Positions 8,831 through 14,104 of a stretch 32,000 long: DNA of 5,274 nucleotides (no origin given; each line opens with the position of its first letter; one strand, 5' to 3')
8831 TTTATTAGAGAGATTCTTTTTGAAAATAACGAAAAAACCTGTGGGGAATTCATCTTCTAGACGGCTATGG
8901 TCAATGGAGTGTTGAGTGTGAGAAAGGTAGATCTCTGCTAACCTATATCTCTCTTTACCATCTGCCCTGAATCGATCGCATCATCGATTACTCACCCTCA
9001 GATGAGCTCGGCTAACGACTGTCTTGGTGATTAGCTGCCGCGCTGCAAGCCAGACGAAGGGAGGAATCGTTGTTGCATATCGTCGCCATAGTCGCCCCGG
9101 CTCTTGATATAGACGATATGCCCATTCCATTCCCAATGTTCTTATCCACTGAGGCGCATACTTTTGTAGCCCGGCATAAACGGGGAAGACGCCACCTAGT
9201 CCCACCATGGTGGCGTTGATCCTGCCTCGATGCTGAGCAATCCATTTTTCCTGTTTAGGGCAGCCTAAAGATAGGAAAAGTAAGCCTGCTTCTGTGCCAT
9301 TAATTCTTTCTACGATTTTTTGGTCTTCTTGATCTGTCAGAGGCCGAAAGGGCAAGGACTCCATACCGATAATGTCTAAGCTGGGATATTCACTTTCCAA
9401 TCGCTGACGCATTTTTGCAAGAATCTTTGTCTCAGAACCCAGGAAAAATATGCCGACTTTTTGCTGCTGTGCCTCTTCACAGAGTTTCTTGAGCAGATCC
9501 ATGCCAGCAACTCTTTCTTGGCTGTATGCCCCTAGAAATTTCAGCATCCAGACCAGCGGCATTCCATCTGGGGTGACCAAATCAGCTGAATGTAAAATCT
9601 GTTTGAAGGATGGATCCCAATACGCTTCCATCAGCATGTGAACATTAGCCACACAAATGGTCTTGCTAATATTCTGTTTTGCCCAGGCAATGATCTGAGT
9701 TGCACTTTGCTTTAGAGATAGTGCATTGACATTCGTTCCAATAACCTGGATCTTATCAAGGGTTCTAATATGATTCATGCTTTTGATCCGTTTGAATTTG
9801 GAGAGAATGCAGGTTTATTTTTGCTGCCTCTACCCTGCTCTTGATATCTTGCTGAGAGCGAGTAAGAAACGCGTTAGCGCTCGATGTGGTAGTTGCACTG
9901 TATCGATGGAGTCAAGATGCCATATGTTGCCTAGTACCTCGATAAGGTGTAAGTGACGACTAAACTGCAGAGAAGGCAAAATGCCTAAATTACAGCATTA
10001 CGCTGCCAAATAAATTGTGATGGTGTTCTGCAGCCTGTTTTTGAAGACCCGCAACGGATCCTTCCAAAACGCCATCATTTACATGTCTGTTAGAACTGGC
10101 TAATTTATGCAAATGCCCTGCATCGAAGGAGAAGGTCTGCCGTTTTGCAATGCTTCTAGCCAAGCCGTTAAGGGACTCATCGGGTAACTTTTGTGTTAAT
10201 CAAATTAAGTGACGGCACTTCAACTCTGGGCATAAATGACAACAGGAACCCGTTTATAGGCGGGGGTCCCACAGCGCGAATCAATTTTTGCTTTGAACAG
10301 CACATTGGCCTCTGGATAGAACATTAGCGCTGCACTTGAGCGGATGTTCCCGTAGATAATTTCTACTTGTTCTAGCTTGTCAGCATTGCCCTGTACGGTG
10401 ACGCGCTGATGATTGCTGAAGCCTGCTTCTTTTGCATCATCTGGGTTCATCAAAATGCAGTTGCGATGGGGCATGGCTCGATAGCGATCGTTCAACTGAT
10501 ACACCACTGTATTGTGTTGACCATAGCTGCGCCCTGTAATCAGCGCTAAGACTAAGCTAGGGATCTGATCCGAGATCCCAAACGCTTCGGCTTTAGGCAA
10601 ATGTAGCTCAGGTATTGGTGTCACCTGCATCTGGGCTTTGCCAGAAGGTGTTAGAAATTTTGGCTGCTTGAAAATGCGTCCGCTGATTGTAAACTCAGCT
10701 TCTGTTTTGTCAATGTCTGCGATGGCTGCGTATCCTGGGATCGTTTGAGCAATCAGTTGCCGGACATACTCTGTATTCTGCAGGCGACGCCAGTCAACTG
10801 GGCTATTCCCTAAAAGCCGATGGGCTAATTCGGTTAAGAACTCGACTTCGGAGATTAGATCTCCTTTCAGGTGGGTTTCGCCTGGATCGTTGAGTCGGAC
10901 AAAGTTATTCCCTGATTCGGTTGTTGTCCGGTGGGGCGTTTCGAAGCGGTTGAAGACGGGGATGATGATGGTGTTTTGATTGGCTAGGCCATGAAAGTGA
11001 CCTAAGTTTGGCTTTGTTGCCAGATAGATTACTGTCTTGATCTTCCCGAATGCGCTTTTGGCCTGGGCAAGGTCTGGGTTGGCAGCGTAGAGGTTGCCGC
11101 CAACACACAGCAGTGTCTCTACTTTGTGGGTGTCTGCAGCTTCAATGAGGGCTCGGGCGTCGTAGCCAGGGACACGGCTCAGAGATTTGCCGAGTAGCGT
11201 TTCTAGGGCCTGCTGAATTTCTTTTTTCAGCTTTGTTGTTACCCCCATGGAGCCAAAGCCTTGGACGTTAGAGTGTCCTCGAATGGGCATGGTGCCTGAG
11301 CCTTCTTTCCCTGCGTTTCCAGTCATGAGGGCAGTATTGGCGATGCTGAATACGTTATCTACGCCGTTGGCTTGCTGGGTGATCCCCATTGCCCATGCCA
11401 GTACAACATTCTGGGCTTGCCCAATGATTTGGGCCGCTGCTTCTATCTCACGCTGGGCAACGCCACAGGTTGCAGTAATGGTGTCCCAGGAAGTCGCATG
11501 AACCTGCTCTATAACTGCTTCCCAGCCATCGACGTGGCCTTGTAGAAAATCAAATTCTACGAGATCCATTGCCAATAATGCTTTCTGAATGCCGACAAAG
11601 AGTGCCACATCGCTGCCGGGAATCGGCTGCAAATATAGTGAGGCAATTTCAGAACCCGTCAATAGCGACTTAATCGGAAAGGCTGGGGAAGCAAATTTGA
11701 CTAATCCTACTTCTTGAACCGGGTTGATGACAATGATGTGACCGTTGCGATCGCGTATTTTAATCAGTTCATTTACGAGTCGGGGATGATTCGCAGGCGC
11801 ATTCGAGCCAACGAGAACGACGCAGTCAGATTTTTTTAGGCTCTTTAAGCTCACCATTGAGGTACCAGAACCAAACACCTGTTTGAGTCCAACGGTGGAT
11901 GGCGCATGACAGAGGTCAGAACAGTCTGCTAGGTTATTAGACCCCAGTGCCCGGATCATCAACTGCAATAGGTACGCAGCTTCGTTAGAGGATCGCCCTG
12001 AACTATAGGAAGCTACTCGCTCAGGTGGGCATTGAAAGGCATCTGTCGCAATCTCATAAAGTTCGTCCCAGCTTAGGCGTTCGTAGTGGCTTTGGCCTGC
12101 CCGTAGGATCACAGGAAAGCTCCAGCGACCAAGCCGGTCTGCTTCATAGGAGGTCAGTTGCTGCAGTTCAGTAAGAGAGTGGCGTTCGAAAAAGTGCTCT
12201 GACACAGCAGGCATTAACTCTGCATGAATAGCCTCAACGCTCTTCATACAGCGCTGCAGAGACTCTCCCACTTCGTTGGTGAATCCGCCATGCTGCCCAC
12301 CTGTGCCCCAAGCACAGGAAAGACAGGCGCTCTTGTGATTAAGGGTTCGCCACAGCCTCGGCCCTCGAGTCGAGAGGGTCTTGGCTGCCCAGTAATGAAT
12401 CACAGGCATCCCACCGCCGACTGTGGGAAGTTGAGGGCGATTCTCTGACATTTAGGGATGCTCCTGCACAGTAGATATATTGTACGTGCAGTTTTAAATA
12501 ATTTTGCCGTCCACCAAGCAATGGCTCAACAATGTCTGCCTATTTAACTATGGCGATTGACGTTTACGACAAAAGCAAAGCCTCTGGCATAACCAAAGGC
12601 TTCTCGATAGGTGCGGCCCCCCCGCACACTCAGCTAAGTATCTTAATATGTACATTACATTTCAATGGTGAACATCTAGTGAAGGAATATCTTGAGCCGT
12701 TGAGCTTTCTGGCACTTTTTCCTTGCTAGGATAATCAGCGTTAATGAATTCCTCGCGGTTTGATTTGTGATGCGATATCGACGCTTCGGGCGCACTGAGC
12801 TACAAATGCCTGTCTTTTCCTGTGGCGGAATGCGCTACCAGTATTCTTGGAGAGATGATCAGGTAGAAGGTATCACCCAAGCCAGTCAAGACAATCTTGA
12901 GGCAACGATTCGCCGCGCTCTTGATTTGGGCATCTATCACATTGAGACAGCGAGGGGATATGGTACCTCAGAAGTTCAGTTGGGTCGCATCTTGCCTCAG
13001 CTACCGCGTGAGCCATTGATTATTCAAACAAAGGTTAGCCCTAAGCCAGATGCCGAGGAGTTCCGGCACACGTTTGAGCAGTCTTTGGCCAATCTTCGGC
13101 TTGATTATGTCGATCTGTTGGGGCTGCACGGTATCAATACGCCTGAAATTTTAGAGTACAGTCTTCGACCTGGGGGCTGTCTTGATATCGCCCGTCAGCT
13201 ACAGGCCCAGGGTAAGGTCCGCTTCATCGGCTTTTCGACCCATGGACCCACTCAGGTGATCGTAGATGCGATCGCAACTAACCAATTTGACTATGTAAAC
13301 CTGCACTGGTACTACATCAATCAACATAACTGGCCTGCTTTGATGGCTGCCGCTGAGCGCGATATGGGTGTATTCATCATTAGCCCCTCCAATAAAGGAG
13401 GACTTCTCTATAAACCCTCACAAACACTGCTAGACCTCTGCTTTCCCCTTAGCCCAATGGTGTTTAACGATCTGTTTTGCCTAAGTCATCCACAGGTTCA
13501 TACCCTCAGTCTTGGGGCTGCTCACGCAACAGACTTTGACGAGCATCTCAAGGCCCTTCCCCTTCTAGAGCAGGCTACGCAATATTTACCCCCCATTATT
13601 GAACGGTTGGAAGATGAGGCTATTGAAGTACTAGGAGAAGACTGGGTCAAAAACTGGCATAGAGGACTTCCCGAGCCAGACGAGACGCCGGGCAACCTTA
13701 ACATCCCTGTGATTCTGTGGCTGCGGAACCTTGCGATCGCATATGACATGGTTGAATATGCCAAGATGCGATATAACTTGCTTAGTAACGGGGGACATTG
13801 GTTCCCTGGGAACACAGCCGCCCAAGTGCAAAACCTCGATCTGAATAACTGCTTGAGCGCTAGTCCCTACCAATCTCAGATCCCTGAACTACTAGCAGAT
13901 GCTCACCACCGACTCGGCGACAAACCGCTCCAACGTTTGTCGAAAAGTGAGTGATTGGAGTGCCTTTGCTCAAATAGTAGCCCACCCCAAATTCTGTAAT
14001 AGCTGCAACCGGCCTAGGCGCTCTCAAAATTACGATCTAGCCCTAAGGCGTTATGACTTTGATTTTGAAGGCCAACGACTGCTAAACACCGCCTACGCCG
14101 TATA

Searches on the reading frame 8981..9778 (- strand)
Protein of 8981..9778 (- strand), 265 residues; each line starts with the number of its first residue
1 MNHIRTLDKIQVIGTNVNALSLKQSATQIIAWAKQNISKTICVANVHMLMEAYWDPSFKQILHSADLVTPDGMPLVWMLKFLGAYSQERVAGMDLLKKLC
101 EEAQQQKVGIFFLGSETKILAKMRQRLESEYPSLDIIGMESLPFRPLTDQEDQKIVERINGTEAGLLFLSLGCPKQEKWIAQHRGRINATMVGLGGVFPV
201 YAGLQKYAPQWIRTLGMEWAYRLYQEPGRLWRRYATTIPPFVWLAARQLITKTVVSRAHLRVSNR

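Call 5: search_protein_families(library=pfam, proteins=[window:8981-9778:-], max_evalue=0.01)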
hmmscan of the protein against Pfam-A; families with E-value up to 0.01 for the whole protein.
window:8981-9778:- (265 aa): 1 family
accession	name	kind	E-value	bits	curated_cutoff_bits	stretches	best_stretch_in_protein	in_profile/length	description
PF03808.19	Glyco_tran_WecG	-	3.6e-62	209.5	27.4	1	65-234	1-168/168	Glycosyl transferase WecG/TagA/CpsF family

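Call 6: search_protein_families(library=ncbifam, proteins=[window:8981-9778:-], max_evalue=0.01)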
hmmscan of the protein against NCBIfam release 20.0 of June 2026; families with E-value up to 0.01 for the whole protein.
window:8981-9778:- (265 aa): 4 families
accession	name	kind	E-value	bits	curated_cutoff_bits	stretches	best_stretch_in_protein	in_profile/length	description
TIGR00696.1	wecG_tagA_cpsF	superfamily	3.6e-53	179.9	69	1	61-235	2-174/178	WecB/TagA/CpsF family glycosyltransferase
NF041710.1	UDPacetylman_taseTarA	equivalog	1.6e-39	135.9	350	1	6-248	5-243/247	N-acetylglucosaminyldiphosphoundecaprenol N-acetyl-beta-D-mannosaminyltransferase TarA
NF041872.1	EPS_EpsA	equivalog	2.8e-37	128.5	500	1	16-250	24-259/265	exopolysaccharide biosynthesis glycosyltransferase EpsA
NF002980.1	PRK03692.1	equivalog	4.1e-32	111.5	323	1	8-234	2-226/240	lipopolysaccharide N-acetylmannosaminouronosyltransferase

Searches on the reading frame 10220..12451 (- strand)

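Call 5: search_protein_families(library=pfam, proteins=[window:10220-12451:-], max_evalue=0.01)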
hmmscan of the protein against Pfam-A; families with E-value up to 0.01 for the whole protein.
window:10220-12451:- (743 aa): 2 families
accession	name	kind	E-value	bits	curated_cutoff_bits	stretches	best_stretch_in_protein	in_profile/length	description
PF00384.28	Molybdopterin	-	1.5e-23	83.8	24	1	116-476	7-291/353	Molybdopterin oxidoreductase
PF01568.27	Molydop_binding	-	1.5e-17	64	26.8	1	635-736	1-110/110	Molydopterin dinucleotide binding domain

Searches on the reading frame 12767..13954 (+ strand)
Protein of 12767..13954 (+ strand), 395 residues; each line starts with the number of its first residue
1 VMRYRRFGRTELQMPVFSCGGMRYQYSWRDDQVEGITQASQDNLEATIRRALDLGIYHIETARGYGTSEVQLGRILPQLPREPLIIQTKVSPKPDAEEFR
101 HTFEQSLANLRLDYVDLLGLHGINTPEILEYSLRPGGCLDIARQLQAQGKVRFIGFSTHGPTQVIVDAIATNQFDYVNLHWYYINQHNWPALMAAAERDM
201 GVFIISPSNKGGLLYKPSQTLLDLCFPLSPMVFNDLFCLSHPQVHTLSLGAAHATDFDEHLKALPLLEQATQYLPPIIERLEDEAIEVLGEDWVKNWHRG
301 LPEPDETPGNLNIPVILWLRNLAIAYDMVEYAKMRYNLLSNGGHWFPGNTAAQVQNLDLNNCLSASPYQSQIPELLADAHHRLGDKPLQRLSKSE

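Call 5: search_protein_families(library=pfam, proteins=[window:12767-13954:+], max_evalue=0.01)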
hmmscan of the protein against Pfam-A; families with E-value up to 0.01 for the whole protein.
window:12767-13954:+ (395 aa): 1 family
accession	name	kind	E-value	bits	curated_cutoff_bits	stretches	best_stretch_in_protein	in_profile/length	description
PF00248.27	Aldo_ket_red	-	3e-19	69.6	24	1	20-215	5-199/291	Aldo/keto reductase family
